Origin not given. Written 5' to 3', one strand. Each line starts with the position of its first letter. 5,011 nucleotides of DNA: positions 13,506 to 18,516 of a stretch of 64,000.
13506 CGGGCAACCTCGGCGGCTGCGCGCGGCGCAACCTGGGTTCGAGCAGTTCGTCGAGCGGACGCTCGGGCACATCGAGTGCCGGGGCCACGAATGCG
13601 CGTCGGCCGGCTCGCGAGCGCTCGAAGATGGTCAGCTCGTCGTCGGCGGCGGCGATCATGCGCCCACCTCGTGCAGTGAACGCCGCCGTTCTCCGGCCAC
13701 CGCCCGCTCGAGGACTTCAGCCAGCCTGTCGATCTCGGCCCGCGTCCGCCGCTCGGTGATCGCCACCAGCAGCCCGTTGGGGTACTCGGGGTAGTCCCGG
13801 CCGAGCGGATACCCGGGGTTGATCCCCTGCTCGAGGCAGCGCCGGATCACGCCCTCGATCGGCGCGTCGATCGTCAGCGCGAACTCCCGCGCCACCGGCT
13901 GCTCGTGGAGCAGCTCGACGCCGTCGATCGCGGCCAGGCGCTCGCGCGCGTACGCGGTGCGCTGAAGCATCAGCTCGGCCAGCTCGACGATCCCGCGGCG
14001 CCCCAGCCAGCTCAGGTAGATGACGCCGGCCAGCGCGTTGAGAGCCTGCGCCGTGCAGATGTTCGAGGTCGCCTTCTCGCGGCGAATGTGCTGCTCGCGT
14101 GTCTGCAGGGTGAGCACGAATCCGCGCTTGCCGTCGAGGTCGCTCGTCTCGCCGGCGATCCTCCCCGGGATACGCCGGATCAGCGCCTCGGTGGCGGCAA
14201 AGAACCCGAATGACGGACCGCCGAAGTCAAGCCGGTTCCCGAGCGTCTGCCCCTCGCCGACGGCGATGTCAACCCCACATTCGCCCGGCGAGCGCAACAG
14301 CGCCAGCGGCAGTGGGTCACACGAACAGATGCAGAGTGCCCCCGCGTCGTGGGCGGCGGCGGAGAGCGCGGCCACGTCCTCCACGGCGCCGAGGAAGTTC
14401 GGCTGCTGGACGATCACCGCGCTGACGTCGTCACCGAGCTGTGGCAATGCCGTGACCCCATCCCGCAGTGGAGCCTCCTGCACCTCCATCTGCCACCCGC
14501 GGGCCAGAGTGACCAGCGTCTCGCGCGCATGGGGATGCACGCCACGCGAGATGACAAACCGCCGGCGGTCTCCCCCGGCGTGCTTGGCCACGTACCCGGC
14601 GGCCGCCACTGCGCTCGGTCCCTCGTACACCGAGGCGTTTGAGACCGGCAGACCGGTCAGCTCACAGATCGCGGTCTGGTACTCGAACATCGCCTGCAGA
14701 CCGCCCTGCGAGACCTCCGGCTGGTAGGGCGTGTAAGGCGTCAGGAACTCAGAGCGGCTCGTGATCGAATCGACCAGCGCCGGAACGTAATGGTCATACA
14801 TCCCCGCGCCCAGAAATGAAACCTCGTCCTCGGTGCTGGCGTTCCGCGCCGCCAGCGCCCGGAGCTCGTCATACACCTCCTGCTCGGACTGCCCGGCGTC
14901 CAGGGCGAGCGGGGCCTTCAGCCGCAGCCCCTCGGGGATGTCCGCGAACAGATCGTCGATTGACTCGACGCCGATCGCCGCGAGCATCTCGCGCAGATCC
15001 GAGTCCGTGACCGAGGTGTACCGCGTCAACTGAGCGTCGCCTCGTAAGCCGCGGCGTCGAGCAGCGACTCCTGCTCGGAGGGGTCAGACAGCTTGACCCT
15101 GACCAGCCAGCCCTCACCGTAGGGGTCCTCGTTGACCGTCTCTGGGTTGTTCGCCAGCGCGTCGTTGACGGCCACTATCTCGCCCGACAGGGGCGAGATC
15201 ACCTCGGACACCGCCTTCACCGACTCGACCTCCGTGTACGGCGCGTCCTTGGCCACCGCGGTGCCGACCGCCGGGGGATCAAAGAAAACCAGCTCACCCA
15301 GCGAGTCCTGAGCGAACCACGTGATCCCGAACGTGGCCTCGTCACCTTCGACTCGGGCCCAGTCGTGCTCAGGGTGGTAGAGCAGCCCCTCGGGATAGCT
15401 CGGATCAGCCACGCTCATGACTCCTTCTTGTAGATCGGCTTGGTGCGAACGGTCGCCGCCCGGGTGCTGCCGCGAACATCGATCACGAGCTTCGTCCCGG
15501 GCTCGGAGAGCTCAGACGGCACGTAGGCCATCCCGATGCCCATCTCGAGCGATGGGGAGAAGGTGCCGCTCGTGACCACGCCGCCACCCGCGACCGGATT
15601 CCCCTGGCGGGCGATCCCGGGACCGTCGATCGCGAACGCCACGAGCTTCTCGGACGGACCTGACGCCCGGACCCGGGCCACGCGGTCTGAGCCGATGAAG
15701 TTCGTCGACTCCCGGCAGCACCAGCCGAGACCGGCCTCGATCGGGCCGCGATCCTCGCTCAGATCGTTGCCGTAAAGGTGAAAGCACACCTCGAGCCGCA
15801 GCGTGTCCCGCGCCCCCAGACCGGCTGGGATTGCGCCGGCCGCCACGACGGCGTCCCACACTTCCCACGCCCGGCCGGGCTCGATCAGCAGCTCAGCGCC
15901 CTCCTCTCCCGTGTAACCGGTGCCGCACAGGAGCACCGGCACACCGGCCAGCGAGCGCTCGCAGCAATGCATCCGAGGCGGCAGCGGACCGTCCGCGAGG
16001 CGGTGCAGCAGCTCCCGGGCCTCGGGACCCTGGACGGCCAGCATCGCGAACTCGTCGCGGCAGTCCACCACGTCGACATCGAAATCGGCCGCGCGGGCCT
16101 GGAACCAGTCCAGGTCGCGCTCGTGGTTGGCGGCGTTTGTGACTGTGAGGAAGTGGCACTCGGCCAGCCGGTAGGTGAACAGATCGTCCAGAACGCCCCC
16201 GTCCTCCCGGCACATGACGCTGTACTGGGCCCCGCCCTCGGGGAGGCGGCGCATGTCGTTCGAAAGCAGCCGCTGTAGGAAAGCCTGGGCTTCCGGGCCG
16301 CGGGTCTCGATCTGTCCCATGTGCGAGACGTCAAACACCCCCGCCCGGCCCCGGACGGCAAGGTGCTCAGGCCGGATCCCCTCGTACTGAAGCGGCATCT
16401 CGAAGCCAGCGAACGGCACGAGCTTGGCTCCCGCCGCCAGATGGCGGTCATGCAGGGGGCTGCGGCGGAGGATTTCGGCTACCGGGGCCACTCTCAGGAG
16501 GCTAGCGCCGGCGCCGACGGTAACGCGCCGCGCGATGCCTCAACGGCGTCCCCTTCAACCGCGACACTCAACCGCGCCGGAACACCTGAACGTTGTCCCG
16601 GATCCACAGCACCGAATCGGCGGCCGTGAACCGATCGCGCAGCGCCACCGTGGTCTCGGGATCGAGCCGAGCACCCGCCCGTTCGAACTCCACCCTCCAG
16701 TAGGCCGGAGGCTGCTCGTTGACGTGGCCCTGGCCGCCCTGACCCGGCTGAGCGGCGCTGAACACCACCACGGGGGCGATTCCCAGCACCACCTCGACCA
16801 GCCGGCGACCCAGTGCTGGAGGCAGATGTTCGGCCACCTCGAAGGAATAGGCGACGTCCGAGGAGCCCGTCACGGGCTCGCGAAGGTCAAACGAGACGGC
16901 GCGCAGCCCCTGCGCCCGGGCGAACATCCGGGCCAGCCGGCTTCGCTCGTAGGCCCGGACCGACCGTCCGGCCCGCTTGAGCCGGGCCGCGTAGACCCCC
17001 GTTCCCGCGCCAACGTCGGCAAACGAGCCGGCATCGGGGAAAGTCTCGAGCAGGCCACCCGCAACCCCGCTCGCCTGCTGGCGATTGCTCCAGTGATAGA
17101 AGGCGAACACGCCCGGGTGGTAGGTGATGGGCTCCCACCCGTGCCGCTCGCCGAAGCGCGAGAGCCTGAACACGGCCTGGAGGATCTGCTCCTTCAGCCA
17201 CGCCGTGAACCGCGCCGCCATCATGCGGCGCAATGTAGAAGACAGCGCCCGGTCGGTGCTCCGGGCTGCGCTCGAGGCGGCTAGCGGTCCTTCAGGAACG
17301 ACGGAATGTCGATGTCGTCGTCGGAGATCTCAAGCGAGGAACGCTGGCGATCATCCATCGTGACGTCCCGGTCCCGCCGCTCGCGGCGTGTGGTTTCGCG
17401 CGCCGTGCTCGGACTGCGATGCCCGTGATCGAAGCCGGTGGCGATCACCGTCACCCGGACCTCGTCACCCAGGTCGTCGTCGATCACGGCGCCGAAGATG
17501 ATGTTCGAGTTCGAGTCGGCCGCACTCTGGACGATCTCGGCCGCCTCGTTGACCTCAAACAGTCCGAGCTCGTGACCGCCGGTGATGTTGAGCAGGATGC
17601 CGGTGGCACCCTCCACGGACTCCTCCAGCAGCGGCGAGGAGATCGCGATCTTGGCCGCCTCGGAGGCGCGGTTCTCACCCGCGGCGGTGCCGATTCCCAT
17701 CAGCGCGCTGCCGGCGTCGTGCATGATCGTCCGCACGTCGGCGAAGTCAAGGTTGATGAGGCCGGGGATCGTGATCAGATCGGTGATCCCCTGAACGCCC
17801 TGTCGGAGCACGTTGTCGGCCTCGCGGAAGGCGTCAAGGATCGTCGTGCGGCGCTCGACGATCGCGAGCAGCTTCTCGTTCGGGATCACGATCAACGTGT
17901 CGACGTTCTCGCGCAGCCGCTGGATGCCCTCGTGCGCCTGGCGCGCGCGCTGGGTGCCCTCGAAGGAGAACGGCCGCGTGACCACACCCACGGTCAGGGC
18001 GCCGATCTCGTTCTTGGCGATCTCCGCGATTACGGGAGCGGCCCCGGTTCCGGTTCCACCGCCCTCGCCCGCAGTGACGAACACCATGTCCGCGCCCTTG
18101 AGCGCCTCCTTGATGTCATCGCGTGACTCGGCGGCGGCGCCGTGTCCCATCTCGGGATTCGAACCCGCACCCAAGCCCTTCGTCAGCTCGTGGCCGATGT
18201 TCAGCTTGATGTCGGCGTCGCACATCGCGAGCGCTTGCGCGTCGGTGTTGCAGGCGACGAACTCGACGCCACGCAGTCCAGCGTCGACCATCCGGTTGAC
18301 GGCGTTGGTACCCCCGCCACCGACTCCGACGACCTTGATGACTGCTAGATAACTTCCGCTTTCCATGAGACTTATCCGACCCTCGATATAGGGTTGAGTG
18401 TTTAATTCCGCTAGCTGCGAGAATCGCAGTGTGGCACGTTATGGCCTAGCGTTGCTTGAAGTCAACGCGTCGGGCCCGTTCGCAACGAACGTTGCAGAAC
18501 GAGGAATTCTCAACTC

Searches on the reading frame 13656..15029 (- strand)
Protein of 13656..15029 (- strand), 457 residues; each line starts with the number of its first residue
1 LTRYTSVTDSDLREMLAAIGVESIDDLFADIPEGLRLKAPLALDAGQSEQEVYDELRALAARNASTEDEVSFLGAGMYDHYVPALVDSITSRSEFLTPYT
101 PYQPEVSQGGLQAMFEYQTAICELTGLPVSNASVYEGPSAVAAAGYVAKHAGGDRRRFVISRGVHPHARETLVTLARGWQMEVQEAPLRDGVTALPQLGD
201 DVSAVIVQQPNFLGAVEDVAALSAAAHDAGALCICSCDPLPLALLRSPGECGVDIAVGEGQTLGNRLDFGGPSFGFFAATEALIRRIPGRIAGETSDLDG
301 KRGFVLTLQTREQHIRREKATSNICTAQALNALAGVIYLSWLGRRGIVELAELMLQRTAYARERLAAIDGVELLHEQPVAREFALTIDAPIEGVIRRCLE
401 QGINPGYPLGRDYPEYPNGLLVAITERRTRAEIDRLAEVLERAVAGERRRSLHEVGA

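Call 52: search_protein_families(library=pfam, proteins=[window:13656-15029:-], max_evalue=0.001)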
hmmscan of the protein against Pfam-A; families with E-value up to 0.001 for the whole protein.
window:13656-15029:- (457 aa): 1 family
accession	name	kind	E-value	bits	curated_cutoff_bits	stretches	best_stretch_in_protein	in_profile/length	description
PF02347.22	GDC-P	-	2.9e-122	409.1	26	1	3-440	2-429/429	Glycine cleavage system P-protein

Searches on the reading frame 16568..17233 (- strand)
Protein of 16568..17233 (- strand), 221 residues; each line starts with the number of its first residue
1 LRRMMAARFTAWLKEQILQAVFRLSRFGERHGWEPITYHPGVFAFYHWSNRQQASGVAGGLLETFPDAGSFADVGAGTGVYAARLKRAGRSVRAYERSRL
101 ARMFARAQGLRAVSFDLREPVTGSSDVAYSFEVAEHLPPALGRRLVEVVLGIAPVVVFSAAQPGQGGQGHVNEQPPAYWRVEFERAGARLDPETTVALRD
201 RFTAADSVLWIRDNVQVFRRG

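Call 52: search_protein_families(library=pfam, proteins=[window:16568-17233:-], max_evalue=0.001)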
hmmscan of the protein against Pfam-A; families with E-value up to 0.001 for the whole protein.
window:16568-17233:- (221 aa): 2 families
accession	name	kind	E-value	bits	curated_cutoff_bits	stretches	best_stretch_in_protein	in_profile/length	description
PF08241.18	Methyltransf_11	-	0.00026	22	21.2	1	73-139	2-74/95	Methyltransferase domain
PF13489.12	Methyltransf_23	-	0.00046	20.4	27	0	62-139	17-96/164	Methyltransferase domain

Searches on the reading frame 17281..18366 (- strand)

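Call 52: search_protein_families(library=pfam, proteins=[window:17281-18366:-], max_evalue=0.001)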
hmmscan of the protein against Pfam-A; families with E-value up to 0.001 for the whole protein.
window:17281-18366:- (361 aa): 2 families
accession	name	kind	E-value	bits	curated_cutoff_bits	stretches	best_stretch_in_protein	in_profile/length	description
PF00091.31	Tubulin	-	3.6e-49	168.1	33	1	10-170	2-189/190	Tubulin/FtsZ family, GTPase domain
PF12327.13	FtsZ_C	-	8.8e-36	122.5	27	1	219-313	1-95/95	FtsZ family, C-terminal domain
